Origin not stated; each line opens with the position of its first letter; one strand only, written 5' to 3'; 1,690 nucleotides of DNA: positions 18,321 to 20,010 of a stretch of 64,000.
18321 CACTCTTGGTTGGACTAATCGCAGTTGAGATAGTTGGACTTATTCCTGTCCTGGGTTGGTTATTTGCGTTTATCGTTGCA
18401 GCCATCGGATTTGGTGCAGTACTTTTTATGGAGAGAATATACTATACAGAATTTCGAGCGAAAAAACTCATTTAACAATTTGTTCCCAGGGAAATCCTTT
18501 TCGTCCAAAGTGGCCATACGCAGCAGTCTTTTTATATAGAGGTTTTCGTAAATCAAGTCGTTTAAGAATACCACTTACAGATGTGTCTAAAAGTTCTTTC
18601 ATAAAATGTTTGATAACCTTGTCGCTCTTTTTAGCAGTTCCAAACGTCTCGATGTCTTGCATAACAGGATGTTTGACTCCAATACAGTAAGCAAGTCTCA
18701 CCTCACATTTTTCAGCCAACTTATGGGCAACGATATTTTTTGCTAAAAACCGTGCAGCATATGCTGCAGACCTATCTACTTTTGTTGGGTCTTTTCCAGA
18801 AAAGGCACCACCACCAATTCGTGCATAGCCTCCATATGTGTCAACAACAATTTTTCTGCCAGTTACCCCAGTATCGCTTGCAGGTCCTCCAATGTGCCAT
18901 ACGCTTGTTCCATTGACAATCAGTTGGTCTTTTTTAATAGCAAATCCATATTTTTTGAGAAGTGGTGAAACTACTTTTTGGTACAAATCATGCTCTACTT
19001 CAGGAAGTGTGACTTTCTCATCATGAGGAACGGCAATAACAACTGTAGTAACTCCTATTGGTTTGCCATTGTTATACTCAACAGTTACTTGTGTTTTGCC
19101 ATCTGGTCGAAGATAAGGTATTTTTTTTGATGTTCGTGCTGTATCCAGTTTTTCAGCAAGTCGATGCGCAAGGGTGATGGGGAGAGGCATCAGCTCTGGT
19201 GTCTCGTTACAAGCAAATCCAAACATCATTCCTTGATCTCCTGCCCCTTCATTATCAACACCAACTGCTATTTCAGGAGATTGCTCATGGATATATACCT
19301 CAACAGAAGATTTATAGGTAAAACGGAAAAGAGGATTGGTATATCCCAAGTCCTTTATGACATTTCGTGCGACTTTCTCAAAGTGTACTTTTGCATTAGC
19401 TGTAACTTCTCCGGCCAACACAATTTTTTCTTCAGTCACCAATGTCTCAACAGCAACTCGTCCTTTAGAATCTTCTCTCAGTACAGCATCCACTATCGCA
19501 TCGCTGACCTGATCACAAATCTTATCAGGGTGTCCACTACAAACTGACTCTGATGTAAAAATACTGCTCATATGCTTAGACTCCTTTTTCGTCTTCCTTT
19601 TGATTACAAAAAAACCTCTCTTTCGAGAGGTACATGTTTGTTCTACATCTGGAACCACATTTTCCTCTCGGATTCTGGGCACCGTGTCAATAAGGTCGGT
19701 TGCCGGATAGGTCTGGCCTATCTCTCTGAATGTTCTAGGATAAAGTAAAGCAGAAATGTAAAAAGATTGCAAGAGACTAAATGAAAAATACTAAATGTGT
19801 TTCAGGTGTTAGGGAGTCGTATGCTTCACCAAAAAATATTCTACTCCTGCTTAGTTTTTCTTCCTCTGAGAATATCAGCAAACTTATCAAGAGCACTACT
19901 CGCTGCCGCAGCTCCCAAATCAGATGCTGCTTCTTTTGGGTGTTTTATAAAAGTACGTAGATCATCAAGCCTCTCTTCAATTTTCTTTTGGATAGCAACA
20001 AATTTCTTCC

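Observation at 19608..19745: S-box/SAM-I-like riboswitch with a terminator expression platform upstream of metK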

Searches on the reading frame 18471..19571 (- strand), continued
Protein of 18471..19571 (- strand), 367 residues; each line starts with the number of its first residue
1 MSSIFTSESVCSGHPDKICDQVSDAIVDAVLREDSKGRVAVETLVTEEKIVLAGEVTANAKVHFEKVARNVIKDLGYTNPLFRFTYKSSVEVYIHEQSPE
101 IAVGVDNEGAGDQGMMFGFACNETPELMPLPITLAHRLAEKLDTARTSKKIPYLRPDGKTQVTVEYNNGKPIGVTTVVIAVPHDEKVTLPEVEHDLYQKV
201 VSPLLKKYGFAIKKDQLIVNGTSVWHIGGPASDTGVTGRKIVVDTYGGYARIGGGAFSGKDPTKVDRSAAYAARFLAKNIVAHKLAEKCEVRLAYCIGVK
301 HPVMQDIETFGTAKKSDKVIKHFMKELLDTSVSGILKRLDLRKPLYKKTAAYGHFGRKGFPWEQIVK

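Call 36: find_encoding_contigs(protein=P0013, flank=600, max_places=2)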
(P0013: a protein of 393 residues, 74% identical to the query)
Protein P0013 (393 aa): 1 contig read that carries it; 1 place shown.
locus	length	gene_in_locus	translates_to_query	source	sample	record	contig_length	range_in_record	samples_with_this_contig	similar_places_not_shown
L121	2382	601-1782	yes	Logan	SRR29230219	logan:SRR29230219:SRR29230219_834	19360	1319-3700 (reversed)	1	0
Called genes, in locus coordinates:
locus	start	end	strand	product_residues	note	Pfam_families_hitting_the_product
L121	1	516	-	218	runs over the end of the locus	PF03575:Peptidase_S51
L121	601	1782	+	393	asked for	PF00438:S-AdoMet_synt_N, PF02772:S-AdoMet_synt_M, PF02773:S-AdoMet_synt_C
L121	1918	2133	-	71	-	-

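Call 58: find_encoding_contigs(protein=P0001, flank=300, max_places=2)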
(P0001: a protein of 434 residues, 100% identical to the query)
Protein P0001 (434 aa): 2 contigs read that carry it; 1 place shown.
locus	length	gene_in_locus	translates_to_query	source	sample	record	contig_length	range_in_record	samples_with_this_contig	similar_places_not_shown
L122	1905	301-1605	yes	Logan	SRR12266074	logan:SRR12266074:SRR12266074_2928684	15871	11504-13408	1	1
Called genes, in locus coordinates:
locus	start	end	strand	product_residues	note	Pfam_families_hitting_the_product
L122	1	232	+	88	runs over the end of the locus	-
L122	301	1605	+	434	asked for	PF00438:S-AdoMet_synt_N, PF02772:S-AdoMet_synt_M, PF02773:S-AdoMet_synt_C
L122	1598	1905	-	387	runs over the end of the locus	PF04519:Bactofilin (faint), PF26514:DUF8173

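Call 59: list_cluster_members(proteins=[P0001, P0006])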
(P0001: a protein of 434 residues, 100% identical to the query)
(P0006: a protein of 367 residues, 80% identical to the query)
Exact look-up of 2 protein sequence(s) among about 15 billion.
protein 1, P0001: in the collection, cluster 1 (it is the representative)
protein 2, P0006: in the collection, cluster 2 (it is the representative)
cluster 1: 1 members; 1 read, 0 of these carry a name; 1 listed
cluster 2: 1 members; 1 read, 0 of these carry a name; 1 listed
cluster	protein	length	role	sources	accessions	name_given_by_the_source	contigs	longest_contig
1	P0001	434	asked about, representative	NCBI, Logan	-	-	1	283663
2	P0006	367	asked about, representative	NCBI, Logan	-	-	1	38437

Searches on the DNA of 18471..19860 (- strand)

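Call 4: search_rna_families(source=window, start=19540, end=19860, threshold=evalue, max_evalue=10, show_alignments=3)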
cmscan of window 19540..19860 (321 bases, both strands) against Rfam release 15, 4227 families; matches with E-value up to 10: 2.
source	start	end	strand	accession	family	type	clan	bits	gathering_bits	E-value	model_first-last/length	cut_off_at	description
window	19624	19738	-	RF01725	SAM-I-IV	Cis-reg; riboswitch;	CL00012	47.8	41.1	5.3e-07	1-99/99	no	SAM-I/IV (S-adenosyl methionine) riboswitch aptamer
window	19713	19818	-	RF02706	TeloSII_ncR30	Gene; sRNA;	-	11.2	86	2.5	1-226/226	no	TeloSII non coding RNA 30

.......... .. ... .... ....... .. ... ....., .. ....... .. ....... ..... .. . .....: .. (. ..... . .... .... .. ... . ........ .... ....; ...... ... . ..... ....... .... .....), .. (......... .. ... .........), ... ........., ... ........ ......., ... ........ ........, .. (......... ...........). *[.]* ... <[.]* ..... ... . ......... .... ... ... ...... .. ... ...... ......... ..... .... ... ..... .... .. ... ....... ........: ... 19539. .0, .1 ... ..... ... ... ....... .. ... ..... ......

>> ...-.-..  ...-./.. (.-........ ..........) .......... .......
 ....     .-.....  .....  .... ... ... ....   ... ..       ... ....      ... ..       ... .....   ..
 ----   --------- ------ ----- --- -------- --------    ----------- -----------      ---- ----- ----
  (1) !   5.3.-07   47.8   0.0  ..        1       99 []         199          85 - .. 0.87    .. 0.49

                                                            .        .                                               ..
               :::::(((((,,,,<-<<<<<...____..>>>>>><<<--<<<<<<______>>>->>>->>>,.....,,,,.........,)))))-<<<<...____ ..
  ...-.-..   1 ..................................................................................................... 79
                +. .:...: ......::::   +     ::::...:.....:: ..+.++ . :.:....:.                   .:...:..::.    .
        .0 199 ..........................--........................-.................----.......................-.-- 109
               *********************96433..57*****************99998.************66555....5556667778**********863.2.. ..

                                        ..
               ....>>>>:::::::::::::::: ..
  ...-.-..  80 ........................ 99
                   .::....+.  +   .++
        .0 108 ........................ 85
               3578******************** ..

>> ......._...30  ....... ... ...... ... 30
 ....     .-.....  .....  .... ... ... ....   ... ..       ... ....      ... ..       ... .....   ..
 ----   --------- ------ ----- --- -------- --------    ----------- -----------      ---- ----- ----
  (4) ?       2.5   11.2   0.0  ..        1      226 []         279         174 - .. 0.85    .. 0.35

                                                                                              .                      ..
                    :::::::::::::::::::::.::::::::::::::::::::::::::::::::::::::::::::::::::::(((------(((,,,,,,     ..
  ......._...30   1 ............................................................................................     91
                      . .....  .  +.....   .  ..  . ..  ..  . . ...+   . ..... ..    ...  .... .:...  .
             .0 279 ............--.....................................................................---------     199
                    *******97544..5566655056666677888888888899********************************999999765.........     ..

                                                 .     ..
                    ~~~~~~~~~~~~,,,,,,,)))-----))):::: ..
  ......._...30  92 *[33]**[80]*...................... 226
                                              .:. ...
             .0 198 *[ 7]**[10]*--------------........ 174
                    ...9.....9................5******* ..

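Call 11: search_rna_families(sources=[L001, L002, L003, L004, L005, L006, L007, L008, L009, L010, L037, L073, L028, L030, L043, L050], threshold=evalue, max_evalue=0.1)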
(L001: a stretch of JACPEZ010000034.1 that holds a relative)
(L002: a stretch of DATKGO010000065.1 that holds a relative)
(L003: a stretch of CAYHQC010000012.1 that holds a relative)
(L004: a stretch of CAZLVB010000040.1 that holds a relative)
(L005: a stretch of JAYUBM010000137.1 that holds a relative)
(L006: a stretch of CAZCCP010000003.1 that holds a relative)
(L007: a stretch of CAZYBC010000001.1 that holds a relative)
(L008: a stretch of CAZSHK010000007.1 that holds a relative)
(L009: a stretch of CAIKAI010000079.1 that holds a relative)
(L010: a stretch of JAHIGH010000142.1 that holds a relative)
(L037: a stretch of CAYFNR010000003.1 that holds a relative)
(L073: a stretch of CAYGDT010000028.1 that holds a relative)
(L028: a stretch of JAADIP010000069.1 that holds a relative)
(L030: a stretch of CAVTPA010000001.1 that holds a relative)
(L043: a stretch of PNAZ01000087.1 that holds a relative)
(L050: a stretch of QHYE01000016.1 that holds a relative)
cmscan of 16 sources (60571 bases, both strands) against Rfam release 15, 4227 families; matches with E-value up to 0.1: 8.
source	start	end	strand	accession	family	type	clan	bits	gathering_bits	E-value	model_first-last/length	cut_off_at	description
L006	1094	1164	-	RF00005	tRNA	Gene; tRNA;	CL00001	63.7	29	1.6e-11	1-71/71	no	tRNA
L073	1343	1444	+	RF00162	SAM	Cis-reg; riboswitch;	CL00012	63.4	44.4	2.1e-12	1-108/108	no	SAM riboswitch aptamer (S box leader)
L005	1288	1392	+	RF00162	SAM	Cis-reg; riboswitch;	CL00012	56.8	44.4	1.8e-10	1-108/108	no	SAM riboswitch aptamer (S box leader)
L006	1306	1416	+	RF00162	SAM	Cis-reg; riboswitch;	CL00012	49.8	44.4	1.9e-08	1-108/108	no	SAM riboswitch aptamer (S box leader)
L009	1402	1502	+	RF01725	SAM-I-IV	Cis-reg; riboswitch;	CL00012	47.2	41.1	0.00013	1-99/99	no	SAM-I/IV (S-adenosyl methionine) riboswitch aptamer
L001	1392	1488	+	RF01725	SAM-I-IV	Cis-reg; riboswitch;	CL00012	46.2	41.1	0.00023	1-99/99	no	SAM-I/IV (S-adenosyl methionine) riboswitch aptamer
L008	1328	1426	+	RF00162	SAM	Cis-reg; riboswitch;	CL00012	36.8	44.4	0.00011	1-108/108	no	SAM riboswitch aptamer (S box leader)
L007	1365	1484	+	RF00162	SAM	Cis-reg; riboswitch;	CL00012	33.4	44.4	0.0011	1-108/108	no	SAM riboswitch aptamer (S box leader)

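Call 44: build_rna_model(alignment_id=A3, structure=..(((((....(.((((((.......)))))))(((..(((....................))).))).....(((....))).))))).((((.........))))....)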
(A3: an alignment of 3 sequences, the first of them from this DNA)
Model R1 built from alignment A3 (3 sequences, 111 columns); structure: as given.
model positions 101; base pairs 25; branch points 3; effective number of sequences 0.95; information 0.59 bits per position. Calibrated on 0.2 Mb of random sequence (short: E-values are rough).
structure used (alignment columns):
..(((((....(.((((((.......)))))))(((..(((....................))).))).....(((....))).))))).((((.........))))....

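Call 45: search_with_rna_model(model_id=R1, sources=[window, L001, L002, L003, L004, L005, L006, L007, L008, L009, L010, L037, L073, L081, L082, L083, L085, L092, L106, L113, L116, L117, L118, L119, L120, L121, L086, L088, L011, L013, L017, L019, L022, L028, L030, L040, L048, L053, L063, L077, L079, L100, L105, L115], max_evalue=0.01, make_alignment=true)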
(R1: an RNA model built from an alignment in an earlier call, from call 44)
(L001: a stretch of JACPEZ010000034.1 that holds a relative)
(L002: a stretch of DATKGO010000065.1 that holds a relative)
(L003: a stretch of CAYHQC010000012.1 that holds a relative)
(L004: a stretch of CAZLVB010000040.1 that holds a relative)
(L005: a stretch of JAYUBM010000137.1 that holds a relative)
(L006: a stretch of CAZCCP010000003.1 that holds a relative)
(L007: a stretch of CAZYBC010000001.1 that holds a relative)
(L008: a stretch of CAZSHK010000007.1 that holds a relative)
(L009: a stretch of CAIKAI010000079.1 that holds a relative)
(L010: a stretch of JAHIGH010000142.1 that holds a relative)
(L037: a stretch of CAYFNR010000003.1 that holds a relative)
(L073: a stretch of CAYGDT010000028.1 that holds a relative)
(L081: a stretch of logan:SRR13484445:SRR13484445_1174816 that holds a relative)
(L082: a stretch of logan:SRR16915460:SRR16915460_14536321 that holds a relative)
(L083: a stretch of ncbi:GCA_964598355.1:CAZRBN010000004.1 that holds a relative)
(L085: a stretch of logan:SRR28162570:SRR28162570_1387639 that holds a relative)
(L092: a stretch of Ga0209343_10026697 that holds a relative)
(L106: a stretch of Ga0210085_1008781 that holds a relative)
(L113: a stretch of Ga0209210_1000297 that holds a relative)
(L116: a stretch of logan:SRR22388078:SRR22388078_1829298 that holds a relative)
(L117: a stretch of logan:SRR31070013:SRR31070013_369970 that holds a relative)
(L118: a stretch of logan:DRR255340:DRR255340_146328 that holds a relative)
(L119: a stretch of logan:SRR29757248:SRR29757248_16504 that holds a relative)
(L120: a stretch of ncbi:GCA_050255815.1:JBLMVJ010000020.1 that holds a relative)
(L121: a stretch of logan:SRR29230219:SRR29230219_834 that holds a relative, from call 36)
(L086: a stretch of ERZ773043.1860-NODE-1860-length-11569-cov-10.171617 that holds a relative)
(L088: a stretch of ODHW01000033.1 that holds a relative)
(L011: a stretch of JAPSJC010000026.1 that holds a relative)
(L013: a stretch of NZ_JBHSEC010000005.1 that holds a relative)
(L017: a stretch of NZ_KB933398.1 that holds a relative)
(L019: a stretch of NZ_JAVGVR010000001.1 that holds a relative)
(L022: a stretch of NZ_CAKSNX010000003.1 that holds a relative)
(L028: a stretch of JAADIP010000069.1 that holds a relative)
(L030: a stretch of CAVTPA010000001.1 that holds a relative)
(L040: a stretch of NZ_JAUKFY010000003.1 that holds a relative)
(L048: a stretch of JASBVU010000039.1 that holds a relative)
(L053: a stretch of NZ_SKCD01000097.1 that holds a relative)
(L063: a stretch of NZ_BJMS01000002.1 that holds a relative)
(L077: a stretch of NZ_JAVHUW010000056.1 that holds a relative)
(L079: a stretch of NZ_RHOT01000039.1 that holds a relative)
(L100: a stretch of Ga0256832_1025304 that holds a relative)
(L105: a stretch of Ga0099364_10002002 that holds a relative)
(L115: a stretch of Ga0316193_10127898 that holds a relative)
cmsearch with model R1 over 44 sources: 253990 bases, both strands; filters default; matches with E-value up to 0.01: 20.
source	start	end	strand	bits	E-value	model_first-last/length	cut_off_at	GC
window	19636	19735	-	115.7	2.6e-26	1-101/101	no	0.49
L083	1339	1447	+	115.3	3.4e-26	1-101/101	no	0.38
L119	472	572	+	101.5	1e-22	1-101/101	no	0.47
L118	484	583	+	54.1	9.5e-11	1-101/101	no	0.53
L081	1389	1526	+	43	6.1e-08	1-101/101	no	0.46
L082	1413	1526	+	42.5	8.2e-08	1-101/101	no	0.46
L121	567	674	+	40.8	2.2e-07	1-101/101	no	0.48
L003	129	285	+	38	1.1e-06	1-101/101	no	0.46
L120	541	641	+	37.8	1.2e-06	1-101/101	no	0.5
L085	1384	1522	+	36.4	2.8e-06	1-101/101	no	0.45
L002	1223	1353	+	35.7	4.3e-06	1-101/101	no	0.47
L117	461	597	+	33.9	1.2e-05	1-101/101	no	0.44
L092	3132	3251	+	33.8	1.3e-05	1-101/101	no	0.49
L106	1400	1536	+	32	3.5e-05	1-101/101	no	0.37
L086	3108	3220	-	28.2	0.00033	1-101/101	no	0.41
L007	1367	1502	+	26.9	0.00073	1-101/101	no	0.41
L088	8954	9066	-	26.6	0.00085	1-101/101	no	0.41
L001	1395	1476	+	26.2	0.001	1-101/101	no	0.49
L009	1405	1491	+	25.8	0.0013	1-101/101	no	0.4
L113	3121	3275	-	23.6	0.0048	1-101/101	no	0.55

Alignment A4: 20 matches aligned to the model, 245 columns, each read 5' to 3' on its own strand. Consensus structure (alignment columns), stored with it:
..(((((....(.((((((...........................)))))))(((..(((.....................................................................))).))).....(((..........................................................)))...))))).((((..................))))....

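Call 47: search_rna_families(sources=[L081, L082, L083, L085, L092, L106, L117, L118, L119, L120, L121, L116, L113], threshold=evalue, max_evalue=1)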
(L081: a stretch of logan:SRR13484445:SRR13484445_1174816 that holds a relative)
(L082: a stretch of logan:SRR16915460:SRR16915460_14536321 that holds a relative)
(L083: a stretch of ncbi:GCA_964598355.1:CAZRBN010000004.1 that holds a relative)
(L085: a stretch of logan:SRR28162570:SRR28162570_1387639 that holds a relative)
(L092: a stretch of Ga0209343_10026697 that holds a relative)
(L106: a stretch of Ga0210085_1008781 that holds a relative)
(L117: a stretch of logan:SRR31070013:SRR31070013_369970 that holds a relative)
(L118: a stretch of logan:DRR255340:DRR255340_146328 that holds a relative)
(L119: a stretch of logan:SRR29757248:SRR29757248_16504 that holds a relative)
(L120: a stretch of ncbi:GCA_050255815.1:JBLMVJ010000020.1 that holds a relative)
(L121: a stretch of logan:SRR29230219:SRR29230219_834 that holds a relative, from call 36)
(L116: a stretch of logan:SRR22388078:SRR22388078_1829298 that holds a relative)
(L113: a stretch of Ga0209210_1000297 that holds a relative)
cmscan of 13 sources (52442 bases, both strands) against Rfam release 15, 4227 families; matches with E-value up to 1: 10.
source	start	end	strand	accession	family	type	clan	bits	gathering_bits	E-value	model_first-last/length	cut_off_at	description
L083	1336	1459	+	RF01725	SAM-I-IV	Cis-reg; riboswitch;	CL00012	50.9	41.1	1.8e-05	1-99/99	no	SAM-I/IV (S-adenosyl methionine) riboswitch aptamer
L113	4450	4523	-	RF00005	tRNA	Gene; tRNA;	CL00001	50.9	29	4.6e-08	1-71/71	no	tRNA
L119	469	584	+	RF01725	SAM-I-IV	Cis-reg; riboswitch;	CL00012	49.7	41.1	3.3e-05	1-99/99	no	SAM-I/IV (S-adenosyl methionine) riboswitch aptamer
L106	1399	1518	+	RF00162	SAM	Cis-reg; riboswitch;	CL00012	48.2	44.4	4.8e-08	1-108/108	no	SAM riboswitch aptamer (S box leader)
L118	481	595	+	RF01725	SAM-I-IV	Cis-reg; riboswitch;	CL00012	45.1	41.1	0.00033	1-99/99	no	SAM-I/IV (S-adenosyl methionine) riboswitch aptamer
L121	566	655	+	RF00162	SAM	Cis-reg; riboswitch;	CL00012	38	44.4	4.5e-05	1-108/108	no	SAM riboswitch aptamer (S box leader)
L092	3129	3263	+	RF01725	SAM-I-IV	Cis-reg; riboswitch;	CL00012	36.6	41.1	0.026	1-99/99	no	SAM-I/IV (S-adenosyl methionine) riboswitch aptamer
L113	3150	3276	-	RF00162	SAM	Cis-reg; riboswitch;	CL00012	32.8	44.4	0.0014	1-108/108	no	SAM riboswitch aptamer (S box leader)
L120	540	629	+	RF00162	SAM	Cis-reg; riboswitch;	CL00012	32.4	44.4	0.0018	1-108/108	no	SAM riboswitch aptamer (S box leader)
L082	1412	1507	+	RF00162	SAM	Cis-reg; riboswitch;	CL00012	25.1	44.4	0.25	1-108/108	no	SAM riboswitch aptamer (S box leader)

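Call 60: search_rna_families(source=window, start=19655, end=19745, threshold=evalue, max_evalue=10, show_alignments=2)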
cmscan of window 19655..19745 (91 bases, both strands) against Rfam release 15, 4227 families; matches with E-value up to 10: 1.
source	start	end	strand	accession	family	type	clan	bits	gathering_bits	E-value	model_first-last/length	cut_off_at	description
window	19655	19738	-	RF01725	SAM-I-IV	Cis-reg; riboswitch;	CL00012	35.7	41.1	7e-05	1-72/99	3'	SAM-I/IV (S-adenosyl methionine) riboswitch aptamer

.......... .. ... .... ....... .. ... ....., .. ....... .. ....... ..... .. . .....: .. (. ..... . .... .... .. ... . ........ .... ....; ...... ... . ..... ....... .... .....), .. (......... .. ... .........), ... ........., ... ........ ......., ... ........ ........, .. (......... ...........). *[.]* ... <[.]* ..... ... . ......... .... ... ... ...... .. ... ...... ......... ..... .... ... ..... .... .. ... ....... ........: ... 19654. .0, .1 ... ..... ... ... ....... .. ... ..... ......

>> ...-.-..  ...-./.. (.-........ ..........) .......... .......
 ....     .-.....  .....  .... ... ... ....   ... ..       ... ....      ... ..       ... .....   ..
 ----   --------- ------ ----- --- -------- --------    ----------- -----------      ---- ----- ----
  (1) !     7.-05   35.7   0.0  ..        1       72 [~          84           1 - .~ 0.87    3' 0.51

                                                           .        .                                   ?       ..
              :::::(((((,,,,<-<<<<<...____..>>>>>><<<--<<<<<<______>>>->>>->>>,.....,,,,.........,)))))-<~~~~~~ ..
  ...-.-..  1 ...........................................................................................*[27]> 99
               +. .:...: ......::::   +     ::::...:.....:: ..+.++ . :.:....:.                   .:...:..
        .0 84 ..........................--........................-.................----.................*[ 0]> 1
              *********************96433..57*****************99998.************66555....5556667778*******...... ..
